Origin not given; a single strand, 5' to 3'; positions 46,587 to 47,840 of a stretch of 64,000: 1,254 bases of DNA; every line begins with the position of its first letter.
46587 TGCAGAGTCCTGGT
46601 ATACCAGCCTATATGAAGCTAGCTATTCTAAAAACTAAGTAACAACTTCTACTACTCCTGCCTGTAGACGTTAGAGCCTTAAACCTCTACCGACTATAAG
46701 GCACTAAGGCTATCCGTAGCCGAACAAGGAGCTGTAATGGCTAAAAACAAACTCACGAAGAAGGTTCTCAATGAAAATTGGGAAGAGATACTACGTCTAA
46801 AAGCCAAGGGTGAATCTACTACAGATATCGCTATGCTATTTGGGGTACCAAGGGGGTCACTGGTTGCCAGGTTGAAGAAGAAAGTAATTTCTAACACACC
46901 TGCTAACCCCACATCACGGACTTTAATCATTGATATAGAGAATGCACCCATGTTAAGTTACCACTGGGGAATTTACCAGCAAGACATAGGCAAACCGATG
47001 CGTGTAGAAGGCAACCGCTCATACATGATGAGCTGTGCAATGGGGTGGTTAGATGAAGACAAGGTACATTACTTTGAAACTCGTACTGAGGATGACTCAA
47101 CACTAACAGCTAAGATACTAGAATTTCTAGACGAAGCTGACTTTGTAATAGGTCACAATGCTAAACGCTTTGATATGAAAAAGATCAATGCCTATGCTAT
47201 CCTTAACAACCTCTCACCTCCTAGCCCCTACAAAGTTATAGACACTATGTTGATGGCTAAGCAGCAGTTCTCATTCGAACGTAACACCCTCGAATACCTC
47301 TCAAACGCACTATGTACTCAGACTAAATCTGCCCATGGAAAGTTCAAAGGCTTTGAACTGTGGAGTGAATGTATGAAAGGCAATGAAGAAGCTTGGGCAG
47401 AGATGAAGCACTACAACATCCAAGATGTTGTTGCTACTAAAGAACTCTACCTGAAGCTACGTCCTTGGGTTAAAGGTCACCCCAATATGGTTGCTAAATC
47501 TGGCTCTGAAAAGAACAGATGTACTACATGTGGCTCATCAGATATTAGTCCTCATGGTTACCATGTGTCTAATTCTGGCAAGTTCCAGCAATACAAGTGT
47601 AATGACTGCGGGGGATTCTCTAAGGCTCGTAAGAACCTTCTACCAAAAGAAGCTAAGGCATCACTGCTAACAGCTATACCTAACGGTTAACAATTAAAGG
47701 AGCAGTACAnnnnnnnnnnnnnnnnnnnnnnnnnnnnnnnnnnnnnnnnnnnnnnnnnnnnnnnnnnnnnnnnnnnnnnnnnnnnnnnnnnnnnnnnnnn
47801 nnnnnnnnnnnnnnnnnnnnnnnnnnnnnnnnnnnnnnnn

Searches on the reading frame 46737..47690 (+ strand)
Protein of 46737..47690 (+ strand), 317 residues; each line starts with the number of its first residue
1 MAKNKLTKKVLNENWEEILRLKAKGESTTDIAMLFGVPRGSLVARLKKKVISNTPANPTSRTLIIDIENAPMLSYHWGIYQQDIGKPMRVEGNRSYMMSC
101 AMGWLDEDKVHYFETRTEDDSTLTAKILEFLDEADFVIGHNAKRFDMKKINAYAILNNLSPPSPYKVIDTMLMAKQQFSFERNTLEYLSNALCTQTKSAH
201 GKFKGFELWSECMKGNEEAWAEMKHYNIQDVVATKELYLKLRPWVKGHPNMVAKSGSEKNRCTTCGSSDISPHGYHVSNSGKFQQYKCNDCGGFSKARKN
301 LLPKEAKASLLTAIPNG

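Call 57: search_protein_families(library=pfam, proteins=[window:46737-47690:+], max_evalue=0.001)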
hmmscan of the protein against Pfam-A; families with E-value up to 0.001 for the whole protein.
window:46737-47690:+ (317 aa): 1 family
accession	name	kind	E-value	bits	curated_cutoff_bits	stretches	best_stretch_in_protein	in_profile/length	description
PF13482.12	RNase_H_2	-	3.5e-10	40.5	22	1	96-241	16-164/165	RNase_H superfamily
